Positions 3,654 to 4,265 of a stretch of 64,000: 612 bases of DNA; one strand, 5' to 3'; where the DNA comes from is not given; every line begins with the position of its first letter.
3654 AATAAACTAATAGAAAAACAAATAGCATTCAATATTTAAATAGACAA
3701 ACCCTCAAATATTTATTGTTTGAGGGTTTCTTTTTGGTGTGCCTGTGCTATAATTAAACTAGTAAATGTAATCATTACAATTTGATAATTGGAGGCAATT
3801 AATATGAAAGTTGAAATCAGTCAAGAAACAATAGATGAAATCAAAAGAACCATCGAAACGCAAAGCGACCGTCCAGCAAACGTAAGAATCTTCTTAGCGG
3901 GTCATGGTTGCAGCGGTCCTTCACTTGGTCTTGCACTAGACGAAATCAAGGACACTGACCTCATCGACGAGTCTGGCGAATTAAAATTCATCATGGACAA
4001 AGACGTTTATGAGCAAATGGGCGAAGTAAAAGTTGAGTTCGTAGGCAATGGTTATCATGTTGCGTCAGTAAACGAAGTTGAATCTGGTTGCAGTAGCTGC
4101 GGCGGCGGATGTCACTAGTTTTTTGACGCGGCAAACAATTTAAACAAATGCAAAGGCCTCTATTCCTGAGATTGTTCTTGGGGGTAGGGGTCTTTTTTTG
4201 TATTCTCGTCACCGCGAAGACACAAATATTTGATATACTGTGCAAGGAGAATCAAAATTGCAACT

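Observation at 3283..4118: Tandem HesB-like paralogues: one a UGA-encoded selenoprotein missed by ORF calling, one Cys-containing, each behind a Fur-family box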

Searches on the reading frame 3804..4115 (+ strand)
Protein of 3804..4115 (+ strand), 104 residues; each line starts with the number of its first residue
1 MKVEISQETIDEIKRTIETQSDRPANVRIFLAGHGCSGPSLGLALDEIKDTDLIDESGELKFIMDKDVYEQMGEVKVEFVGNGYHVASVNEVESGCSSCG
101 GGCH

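Call 7: search_protein_families(library=ncbifam, proteins=[window:3804-4115:+], max_evalue=1)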
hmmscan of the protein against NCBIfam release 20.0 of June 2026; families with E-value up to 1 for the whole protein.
seq(104 aa): 7 families
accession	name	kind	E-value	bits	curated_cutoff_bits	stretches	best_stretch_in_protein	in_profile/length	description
NF038090.1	IscA_HesB_Se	subfamily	6.9e-22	77.7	85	1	3-98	2-101/101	IscA/HesB family protein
TIGR01911.1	HesB_rel_seleno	subfamily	8.6e-11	42.3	66.35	1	2-78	3-79/92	HesB-like protein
TIGR00049.1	TIGR00049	subfamily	1.4e-08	34.8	58.8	1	3-84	1-83/106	iron-sulfur cluster assembly accessory protein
NF010147.0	PRK13623.1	equivalog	7.5e-08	32.6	117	1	2-82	9-90/115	iron-sulfur cluster insertion protein ErpA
NF033940.1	ErpA_rel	equivalog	2.9e-05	24.2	65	1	1-74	2-78/95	ErpA-related iron-sulfur cluster insertion protein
TIGR02011.1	IscA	equivalog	0.00088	19.5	150.6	1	21-101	18-99/105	iron-sulfur cluster assembly protein IscA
NF007049.0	PRK09502.1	equivalog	0.0094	16.1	181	1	5-87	5-87/107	iron-sulfur cluster assembly protein IscA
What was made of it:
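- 3804..4118 (+): Cys-containing HesB/IscA-like paralogue, 104 codons (motif C-S-G-P). NF038090 at 77.7 bits (call 7).
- Best NCBIfam model is NF038090 IscA_HesB_Se (call 7).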

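Call 8: search_protein_families(library=pfam, proteins=[window:3804-4115:+], max_evalue=1)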
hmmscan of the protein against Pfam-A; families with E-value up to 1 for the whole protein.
seq(104 aa): 1 family
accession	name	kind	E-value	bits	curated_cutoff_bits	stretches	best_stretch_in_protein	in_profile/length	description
PF01521.26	Fe-S_biosyn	-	0.0074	17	26.3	1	1-83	1-92/110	Iron-sulphur cluster biosynthesis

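Call 12: find_homologous_proteins(query=window:3804-4115:+, max_evalue=0.001)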
Query seq(104 aa) (104 aa): 22 proteins with E <= 0.001 among 34 candidates.
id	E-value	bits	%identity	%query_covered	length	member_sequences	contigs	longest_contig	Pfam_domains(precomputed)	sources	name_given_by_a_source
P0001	1.3e-62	226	100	100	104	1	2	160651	-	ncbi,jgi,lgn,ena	jgi:iron-sulfur cluster insertion protein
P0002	2.5e-61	222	98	100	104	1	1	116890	-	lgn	-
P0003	3.2e-54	199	86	100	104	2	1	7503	-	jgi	jgi:Fe-S cluster assembly iron-binding protein IscA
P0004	4.7e-51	189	79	100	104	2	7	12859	-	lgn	-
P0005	9.7e-51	188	79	100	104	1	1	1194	-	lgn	-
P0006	3.5e-50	186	77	100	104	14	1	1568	-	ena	-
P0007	1.2e-49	185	74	100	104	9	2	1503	-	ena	-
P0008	1.1e-47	178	75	100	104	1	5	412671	-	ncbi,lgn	-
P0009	4.3e-47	177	73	91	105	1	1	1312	-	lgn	-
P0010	2.4e-45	171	73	94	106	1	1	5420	-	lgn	-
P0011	1.1e-42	162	70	91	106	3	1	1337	-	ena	-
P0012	2.7e-31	126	55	89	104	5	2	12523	-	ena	-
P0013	5.3e-30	122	53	89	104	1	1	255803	-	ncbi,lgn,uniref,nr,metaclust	ncbi:hypothetical protein [Acidaminobacter hydrogenoformans]|uniref:Fe-S cluster assembly iron-bindi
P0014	7.5e-30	121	53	89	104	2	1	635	-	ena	-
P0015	7.9e-30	121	54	100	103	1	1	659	-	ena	-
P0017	5.2e-29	118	49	88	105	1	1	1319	-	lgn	-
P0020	5.5e-11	61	42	75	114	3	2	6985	PF01521.27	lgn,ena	-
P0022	3.7e-9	55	46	55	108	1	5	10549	PF01521.27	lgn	-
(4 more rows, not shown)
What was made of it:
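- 3804..4118 (+): Identical to database protein P0001 (call 12).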

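Call 13: find_encoding_contigs(protein=P0001, flank=3000, max_places=4)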
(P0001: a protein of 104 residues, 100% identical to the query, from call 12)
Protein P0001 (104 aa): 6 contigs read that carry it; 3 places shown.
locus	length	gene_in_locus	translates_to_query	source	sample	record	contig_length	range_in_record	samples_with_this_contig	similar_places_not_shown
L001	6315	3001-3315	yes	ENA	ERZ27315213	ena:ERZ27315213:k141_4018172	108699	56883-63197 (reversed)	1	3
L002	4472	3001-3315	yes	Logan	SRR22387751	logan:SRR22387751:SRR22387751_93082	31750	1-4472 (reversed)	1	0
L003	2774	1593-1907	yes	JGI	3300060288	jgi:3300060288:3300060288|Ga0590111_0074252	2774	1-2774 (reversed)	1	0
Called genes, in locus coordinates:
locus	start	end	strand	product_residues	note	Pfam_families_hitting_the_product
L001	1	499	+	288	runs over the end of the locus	PF00497:SBP_bac_3, PF10613:Lig_chan-Glu_bd (weak)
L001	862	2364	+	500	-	PF01336:tRNA_anti-codon, PF00152:tRNA-synt_2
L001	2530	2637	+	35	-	-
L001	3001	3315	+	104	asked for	-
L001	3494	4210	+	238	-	-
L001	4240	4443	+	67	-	-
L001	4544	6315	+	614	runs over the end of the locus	PF09992:NAGPA, PF07719:TPR_2 (faint), PF13174:TPR_6 (faint), PF13428:TPR_14 (faint), PF14559:TPR_19 (faint), PF13431:TPR_17 (faint)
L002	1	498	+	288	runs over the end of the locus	PF00497:SBP_bac_3, PF10613:Lig_chan-Glu_bd (weak)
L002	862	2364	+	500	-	PF01336:tRNA_anti-codon, PF00152:tRNA-synt_2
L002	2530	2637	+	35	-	-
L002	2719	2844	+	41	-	-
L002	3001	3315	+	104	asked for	-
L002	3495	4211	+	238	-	-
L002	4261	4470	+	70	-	?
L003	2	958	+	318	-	?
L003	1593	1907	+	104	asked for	-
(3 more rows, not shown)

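Call 15: list_cluster_members(proteins=[P0001, P0008, P0017, window:3333-3437:+, window:3522-3644:+])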
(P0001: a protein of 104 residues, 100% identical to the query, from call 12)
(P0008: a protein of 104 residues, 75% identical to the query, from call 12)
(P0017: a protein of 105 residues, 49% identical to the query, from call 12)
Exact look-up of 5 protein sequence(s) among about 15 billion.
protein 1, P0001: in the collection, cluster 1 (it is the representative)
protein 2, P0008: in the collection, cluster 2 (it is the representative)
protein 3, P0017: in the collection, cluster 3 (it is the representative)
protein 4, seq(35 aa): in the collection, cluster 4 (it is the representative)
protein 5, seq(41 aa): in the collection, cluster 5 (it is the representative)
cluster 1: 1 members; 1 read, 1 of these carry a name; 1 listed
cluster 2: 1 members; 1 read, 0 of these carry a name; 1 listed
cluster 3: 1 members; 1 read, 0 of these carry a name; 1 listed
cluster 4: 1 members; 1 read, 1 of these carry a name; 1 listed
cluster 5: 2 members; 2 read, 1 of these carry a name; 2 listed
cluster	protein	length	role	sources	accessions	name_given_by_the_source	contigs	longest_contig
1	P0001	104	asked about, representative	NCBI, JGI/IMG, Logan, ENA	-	iron-sulfur cluster insertion protein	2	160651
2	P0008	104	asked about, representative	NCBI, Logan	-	-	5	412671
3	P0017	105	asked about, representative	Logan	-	-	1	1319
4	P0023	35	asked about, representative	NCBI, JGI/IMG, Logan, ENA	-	hypothetical protein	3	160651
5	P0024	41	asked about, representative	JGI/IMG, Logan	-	hypothetical protein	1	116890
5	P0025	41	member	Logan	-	-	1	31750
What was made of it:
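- Checked: Gene callers do split the Sec gene into 35-aa and 41-aa fragments (calls 13, 15).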

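Call 49: search_solved_structures(query=A3, max_evalue=1, show_alignments=2)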
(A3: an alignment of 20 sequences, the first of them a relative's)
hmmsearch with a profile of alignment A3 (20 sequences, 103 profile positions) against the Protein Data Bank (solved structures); distinct sequences matched with E-value up to 1: 6.
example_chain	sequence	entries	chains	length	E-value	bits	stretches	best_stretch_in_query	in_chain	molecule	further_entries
1nwb_A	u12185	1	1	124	3.8e-13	52.5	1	4-102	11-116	Hypothetical protein AQ_1857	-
2apn_A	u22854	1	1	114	1.7e-09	40.8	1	4-97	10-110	Protein HI1723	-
1s98_A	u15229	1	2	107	3e-06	30.4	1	1-96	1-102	Protein yfhF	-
1r94_A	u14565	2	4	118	5.6e-06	29.5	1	1-96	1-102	Protein yfhF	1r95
2d2a_A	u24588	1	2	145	0.00022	24.4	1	4-97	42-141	SufA protein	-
1x0g_A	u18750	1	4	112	0.024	17.9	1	3-96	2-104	IscA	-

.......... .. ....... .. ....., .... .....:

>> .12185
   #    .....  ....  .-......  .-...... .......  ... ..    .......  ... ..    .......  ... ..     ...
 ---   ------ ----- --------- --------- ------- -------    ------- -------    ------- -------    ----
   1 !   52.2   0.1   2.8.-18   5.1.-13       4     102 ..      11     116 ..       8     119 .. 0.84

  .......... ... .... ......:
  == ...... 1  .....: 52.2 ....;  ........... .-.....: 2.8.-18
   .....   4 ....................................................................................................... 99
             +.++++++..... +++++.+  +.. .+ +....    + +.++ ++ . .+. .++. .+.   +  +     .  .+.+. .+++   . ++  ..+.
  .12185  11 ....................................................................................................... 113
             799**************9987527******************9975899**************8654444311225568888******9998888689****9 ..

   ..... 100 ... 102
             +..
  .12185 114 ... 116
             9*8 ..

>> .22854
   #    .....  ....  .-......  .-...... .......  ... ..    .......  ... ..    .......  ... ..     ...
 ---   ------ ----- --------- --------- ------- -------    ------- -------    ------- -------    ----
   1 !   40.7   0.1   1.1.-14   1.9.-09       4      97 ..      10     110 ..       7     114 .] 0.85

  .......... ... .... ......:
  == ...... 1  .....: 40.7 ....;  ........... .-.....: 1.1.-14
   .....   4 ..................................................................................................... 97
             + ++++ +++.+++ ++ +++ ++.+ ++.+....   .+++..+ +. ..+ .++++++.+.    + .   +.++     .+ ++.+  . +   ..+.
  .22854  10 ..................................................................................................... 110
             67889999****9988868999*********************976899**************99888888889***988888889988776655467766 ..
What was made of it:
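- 3804..4118 (+): PDB profile hits to IscA, ErpA and SufA (call 49).
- On A-type Fe-S carrier (IscA/SufA/ErpA, Pfam PF01521): PDB profile search gives E=3.8e-13 to 1nwb (call 49).
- PDB profile hits to IscA/ErpA/SufA, E=4e-13 to 2e-4 (call 49).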

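Call 52: find_encoding_contigs(protein=P0003, flank=1500, max_places=2)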
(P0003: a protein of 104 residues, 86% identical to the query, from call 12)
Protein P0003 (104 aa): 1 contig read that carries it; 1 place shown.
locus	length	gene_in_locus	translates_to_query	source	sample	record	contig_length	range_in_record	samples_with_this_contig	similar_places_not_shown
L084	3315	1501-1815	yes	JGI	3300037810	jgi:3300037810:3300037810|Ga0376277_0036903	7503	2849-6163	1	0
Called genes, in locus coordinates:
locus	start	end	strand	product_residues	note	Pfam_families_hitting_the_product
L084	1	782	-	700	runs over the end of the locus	PF02743:dCache_1, PF22673:MCP-like_PDC_1, PF00672:HAMP, PF00015:MCPsignal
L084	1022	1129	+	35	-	-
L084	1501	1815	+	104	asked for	-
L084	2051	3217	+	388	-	PF20967:MASE7, PF00990:GGDEF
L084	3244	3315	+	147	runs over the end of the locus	PF01584:CheW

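Call 53: find_encoding_contigs(protein=P0004, flank=1500, max_places=2)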
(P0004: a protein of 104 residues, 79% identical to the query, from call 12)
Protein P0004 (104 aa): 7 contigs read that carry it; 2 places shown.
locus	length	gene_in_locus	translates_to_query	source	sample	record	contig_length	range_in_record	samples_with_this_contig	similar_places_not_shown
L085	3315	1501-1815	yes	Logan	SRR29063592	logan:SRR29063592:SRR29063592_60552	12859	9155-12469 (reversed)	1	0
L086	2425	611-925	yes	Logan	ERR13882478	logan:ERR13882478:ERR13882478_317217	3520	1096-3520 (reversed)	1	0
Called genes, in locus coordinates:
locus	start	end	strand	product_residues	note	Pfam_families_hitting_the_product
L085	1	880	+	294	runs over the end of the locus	PF00497:SBP_bac_3, PF10613:Lig_chan-Glu_bd (weak)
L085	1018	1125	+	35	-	-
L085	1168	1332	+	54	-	-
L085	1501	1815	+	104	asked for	-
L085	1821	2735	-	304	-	PF00126:HTH_1, PF03466:LysR_substrate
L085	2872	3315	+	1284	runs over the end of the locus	PF18072:FGAR-AT_linker, PF02769:AIRS_C, PF13507:GATase_5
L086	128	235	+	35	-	-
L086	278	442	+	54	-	-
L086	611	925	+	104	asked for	-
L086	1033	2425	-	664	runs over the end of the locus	PF02743:dCache_1, PF00672:HAMP (weak), PF00015:MCPsignal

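Call 54: find_encoding_contigs(protein=P0010, flank=1500, max_places=2)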
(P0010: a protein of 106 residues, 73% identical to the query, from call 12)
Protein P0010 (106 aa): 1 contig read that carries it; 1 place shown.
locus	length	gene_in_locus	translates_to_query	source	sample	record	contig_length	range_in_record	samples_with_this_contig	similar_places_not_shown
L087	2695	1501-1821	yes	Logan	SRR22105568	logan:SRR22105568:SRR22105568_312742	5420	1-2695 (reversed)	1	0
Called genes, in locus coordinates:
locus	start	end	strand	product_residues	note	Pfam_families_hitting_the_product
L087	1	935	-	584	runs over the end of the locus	PF00664:ABC_membrane, PF00005:ABC_tran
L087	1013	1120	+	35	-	-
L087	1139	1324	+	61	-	-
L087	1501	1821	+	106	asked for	-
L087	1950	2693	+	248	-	?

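Call 55: find_encoding_contigs(protein=P0017, flank=1500, max_places=2)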
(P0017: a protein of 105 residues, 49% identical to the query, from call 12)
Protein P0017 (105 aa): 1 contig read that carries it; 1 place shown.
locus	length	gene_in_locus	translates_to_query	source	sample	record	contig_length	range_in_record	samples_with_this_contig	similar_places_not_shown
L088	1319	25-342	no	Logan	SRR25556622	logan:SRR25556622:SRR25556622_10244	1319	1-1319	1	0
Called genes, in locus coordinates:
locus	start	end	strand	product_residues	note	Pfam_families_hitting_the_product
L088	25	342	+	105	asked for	-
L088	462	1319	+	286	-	?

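Call 58: predict_structure(alignment_id=A3)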
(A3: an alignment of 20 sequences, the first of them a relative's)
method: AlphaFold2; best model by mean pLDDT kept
length: 104 residues; sequences in the alignment: 20
mean_pLDDT: 82.4   pTM: 0.69
mean pLDDT of the five models: 82.4, 80.7, 80.4, 80.2, 79.4
residues with pLDDT >= 90: 48; 70-90: 39; 50-70: 4; < 50: 13
segments of 3 or more residues with pLDDT < 50: 92-104
pLDDT, mean of each block of 10 residues (from residue 1): 91 90 89 75 91 90 92 89 85 46 45
secondary structure, 60 per line:
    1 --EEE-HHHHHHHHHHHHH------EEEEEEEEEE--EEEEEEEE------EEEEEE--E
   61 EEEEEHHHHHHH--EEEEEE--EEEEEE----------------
elements in order: E3-5 H7-19 E26-35 E38-45 E52-57 E60-65 H66-72 E75-80 E83-88
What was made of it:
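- On A-type Fe-S carrier (IscA/SufA/ErpA, Pfam PF01521): The tail has low confidence in the model (call 58).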

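Call 62: fold_search(model_id=the predicted structure, library=pdb)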
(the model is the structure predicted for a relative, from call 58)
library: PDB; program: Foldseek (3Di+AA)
matches with E <= 10: 155; with E <= 0.001: 7
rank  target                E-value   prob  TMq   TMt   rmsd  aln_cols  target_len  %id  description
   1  2apn_MODEL_1_A        1.5e-05  1.00  0.65  0.60   5.5       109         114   22  hi1723 solution structure (released 2006-10-03)
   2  1r94_A                1.6e-05  1.00  0.68  0.72   3.1        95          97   18  Crystal Structure of IscA (MERCURY DERIVATIVE) (released 2003-12-23)
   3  1x0g_C                3.9e-05  1.00  0.62  0.59   3.2        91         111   25  Crystal Structure of IscA with the [2Fe-2S] cluster (released 2006-06-06)
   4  1s98_A                5.3e-05  1.00  0.72  0.77   2.6        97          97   18  E.coli IscA crystal structure to 2.3 A (released 2004-06-01)
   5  2d2a_A                8.2e-05  1.00  0.71  0.65   3.4       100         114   20  Crystal Structure of Escherichia coli SufA Involved in Biosynthesis of Iron-sulfur Clusters (released 2005-12-13)
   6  1nwb_MODEL_1_A        9.4e-05  1.00  0.61  0.62   3.5        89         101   20  Solution NMR Structure of Protein AQ_1857 from Aquifex aeolicus: Northeast Structural Genomics Consortium Targ (released 2003-06-03)
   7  1x0g_A                3.8e-04  1.00  0.58  0.59   3.1        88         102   24  Crystal Structure of IscA with the [2Fe-2S] cluster (released 2006-06-06)
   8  9a4q_B                1.1e-03  1.00  0.56  0.61   3.5        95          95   21  Integrative model of ODPA-YNER by crosslinking MS and deep learning (released 2024-09-18)
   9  2d2a_B                1.5e-03  1.00  0.57  0.57   3.2        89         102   17  Crystal Structure of Escherichia coli SufA Involved in Biosynthesis of Iron-sulfur Clusters (released 2005-12-13)
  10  2k4z_MODEL_1_A        6.0e-03  1.00  0.69  0.58   2.9        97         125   11  Solution NMR Structure of Allochromatium vinosum DsrR: Northeast Structural Genomics Consortium Target OP5 (released 2008-07-22)
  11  1x0g_D                2.4e-01  0.41  0.45  0.45  19.6       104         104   24  Crystal Structure of IscA with the [2Fe-2S] cluster (released 2006-06-06)
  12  1x0g_B                1.5e+00  0.11  0.35  0.33  20.5        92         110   20  Crystal Structure of IscA with the [2Fe-2S] cluster (released 2006-06-06)
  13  8jrb_A                2.0e+00  0.04  0.18  0.05  10.2        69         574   16  Structure of DNA polymerase 1 from Aquifex pyrophilus (released 2024-05-22)
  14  8yhe_L                2.3e+00  0.08  0.19  0.14   8.8        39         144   15  Cryo-EM structure of CTR-bound type VII CRISPR-Cas complex at post-state II (released 2024-08-21)
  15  6od1_B                2.3e+00  0.04  0.18  0.18   9.4        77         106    9  IraD-bound to RssB D58P variant (released 2019-04-24)
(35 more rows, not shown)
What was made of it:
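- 3804..4118 (+): AlphaFold model pLDDT 82, Foldseek matches to IscA/SufA with TM 0.6-0.72 (calls 58, 62).
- On A-type Fe-S carrier (IscA/SufA/ErpA, Pfam PF01521): Foldseek top hits are 2apn, 1r94, 1x0g, 1s98 and 2d2a, probability 1.00, TM 0.6-0.72 (calls 58, 62).
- Closest known: A-type Fe-S carriers IscA / SufA / ErpA. Same: Same fold (Foldseek TM 0.6-0.72, call 62) and sequence-profile homology (call 49).
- AlphaFold2 plus Foldseek matches to IscA/SufA, TM 0.6-0.72 (calls 58, 62).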
